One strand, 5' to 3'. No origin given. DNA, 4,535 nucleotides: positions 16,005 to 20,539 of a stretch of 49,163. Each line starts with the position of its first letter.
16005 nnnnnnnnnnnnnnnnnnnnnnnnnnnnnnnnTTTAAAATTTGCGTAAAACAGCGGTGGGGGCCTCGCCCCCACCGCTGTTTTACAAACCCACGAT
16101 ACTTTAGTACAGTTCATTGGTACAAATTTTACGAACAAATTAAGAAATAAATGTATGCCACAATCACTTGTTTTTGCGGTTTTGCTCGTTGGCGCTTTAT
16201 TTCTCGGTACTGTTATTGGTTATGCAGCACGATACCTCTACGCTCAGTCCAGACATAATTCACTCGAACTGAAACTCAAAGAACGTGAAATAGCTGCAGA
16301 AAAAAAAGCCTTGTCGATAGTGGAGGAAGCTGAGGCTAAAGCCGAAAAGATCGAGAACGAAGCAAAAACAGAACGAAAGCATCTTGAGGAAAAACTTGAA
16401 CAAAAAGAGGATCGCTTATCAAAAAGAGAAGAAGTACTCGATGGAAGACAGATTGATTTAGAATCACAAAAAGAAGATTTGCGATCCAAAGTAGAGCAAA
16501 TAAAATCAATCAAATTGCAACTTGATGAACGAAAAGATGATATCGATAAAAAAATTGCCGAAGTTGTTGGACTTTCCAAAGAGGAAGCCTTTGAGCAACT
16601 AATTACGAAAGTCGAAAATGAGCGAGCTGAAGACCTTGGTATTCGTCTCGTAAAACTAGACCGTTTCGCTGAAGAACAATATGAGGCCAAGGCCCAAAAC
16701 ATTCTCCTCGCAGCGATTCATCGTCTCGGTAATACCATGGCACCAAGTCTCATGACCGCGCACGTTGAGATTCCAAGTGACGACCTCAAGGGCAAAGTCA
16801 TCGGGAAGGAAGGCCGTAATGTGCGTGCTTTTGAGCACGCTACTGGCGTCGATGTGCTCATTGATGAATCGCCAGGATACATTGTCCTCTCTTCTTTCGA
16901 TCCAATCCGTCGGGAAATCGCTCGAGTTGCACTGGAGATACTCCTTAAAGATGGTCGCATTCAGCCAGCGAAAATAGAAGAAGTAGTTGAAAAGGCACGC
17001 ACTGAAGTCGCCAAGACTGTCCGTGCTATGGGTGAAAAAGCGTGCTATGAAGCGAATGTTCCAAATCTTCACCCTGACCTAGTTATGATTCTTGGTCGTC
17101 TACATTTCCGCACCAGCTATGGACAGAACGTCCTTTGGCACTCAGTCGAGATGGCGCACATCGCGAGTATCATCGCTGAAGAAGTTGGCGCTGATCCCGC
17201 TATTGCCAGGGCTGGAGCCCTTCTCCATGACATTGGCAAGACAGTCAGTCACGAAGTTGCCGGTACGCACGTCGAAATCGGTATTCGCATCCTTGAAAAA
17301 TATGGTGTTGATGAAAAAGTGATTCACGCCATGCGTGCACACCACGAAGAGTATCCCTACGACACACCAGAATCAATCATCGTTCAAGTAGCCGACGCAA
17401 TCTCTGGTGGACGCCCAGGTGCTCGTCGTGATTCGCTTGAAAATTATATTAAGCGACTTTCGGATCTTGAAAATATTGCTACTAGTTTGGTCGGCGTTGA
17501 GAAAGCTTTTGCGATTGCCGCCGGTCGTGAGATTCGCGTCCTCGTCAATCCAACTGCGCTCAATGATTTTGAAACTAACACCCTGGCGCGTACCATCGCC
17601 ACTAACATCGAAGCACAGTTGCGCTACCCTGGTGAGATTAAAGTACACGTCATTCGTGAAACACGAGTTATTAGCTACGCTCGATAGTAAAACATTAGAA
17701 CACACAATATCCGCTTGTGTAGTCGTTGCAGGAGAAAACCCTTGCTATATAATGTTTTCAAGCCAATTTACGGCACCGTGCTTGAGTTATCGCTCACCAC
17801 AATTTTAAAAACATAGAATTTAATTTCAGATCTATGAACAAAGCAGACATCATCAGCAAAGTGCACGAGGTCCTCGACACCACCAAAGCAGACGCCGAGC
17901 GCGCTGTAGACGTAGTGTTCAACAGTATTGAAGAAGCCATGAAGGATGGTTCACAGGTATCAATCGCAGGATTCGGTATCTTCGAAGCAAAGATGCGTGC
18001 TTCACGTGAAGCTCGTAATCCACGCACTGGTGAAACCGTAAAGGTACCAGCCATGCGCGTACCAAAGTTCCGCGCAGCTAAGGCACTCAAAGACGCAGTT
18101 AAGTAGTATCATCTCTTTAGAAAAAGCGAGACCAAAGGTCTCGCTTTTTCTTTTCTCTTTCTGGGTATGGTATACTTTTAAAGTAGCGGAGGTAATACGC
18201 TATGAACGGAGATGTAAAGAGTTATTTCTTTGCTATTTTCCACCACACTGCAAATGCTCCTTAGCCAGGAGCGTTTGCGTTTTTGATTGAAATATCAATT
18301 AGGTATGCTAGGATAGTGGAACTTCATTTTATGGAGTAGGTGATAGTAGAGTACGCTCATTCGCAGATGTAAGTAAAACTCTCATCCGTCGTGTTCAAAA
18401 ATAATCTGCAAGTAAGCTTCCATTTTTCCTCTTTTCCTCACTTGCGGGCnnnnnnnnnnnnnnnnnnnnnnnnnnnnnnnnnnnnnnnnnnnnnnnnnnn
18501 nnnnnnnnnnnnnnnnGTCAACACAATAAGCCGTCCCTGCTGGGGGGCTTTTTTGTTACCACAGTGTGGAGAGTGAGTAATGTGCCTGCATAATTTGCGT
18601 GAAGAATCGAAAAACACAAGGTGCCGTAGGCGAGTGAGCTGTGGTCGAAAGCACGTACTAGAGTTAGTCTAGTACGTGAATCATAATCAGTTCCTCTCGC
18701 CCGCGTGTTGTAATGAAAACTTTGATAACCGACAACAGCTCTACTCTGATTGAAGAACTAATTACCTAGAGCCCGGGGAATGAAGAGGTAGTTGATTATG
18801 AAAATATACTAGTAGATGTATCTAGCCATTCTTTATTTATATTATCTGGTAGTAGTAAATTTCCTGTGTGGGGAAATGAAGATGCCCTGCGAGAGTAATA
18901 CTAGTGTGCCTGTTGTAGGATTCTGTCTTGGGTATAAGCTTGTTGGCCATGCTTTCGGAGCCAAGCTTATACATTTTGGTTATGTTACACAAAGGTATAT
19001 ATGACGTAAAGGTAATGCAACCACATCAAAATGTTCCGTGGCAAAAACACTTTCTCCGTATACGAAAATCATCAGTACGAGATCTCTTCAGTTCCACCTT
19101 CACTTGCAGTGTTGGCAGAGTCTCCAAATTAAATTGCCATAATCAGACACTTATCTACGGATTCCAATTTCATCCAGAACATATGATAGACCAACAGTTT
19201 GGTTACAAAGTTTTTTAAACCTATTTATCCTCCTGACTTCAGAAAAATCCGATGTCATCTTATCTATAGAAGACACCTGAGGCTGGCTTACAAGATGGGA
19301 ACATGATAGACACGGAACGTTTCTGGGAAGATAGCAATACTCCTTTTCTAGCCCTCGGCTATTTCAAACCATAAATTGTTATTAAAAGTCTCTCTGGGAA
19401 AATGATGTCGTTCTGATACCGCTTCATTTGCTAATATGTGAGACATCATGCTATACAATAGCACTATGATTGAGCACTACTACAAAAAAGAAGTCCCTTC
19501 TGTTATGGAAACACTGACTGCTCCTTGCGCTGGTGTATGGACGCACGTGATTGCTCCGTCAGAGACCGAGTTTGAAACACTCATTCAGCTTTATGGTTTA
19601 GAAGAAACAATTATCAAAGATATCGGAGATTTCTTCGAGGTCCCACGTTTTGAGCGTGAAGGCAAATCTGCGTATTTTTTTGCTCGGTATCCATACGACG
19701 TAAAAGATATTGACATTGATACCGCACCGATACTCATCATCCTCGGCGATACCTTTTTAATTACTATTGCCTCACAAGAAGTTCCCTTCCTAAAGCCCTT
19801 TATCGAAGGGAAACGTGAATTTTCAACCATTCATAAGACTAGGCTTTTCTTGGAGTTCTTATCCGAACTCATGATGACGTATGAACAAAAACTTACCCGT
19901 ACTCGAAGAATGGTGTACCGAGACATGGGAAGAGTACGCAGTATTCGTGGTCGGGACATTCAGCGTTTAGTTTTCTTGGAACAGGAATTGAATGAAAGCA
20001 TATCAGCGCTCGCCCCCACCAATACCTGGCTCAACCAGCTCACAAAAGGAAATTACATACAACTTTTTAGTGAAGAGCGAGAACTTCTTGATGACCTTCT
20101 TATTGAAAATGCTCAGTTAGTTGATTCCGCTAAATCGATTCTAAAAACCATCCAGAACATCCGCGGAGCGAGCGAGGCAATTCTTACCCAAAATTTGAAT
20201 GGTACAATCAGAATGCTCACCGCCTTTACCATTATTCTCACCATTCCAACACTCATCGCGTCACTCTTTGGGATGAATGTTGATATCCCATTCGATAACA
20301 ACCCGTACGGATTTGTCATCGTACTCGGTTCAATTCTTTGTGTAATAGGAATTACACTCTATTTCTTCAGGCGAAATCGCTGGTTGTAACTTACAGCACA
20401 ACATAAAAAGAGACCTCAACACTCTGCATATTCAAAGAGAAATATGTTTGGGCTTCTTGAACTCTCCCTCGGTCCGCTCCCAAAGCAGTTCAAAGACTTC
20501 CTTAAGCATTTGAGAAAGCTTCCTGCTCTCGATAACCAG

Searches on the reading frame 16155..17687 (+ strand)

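Call 11: search_protein_families(library=ncbifam, proteins=[window:16155-17687:+])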
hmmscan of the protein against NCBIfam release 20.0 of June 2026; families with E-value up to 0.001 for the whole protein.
window:16155-17687:+ (510 aa): 14 families
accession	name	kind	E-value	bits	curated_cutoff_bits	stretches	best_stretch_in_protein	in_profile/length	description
TIGR03319.1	RNase_Y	equivalog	1.1e-168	562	454.35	1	11-510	4-514/514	ribonuclease Y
NF009344.0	PRK12705.1-1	equivalog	1.4e-147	492.7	831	1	34-510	92-572/572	hypothetical protein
NF009345.0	PRK12705.1-2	equivalog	9.3e-138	459.9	904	1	5-510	3-509/509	hypothetical protein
NF000997.0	PRK00106.1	equivalog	8.4e-134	447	937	2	40-510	60-535/535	ribonuclease Y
NF009347.0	PRK12705.1-4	equivalog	1.5e-74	251.4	579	1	101-505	55-465/473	hypothetical protein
TIGR00277.1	HDIG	domain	3e-21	75.1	27.6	1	322-398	1-83/84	HDIG domain-containing metalloprotein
NF009346.0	PRK12705.1-3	equivalog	7.4e-21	74.5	545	1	260-476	234-451/493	hypothetical protein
TIGR00295.1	TIGR00295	hypoth_equivalog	2.1e-09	37.3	172.35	1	323-396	11-87/164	TIGR00295 family protein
NF009343.0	PRK12703.1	equivalog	2.4e-07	29.9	434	1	324-396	186-256/339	tRNA (cytidine(56)-2'-O)-methyltransferase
NF005519.0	PRK07152.1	equivalog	1.7e-05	24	315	0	326-395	197-264/361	nicotinate-nucleotide adenylyltransferase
NF045665.1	NTPtran_DVU1551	equivalog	2.1e-05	23.7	315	1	323-413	215-307/359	DVU_1551 family NTP transferase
NF010326.0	PRK13763.1-1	equivalog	8.9e-05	22.2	247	1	211-268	97-150/186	putative RNA-processing protein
NF002829.0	PRK03007.1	equivalog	0.00044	19.3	385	1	325-362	66-103/425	deoxyguanosinetriphosphate triphosphohydrolase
TIGR03665.1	arCOG04150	hypoth_equivalog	0.0007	19.4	114.2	1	211-268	99-152/173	arCOG04150 universal archaeal KH domain protein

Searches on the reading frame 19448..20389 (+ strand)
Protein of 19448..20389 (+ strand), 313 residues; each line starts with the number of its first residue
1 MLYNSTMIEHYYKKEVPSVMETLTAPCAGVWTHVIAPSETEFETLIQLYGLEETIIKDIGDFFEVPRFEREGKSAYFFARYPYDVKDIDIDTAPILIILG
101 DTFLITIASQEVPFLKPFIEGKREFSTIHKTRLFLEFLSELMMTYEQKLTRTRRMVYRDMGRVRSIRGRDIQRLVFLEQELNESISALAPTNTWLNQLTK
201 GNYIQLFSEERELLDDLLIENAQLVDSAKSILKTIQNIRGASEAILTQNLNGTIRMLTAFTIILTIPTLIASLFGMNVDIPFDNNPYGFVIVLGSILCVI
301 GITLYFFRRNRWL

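Call 11: search_protein_families(library=ncbifam, proteins=[window:19448-20389:+])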
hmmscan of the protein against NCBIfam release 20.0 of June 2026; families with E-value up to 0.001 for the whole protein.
window:19448-20389:+ (313 aa): 2 families
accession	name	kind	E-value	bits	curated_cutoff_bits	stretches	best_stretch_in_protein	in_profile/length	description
TIGR00383.1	corA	equivalog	1.1e-30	107.1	200.75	1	18-313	18-320/320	magnesium/cobalt transporter CorA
NF007092.0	PRK09546.1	equivalog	0.00043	19.5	292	1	244-313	257-327/327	zinc transporter ZntB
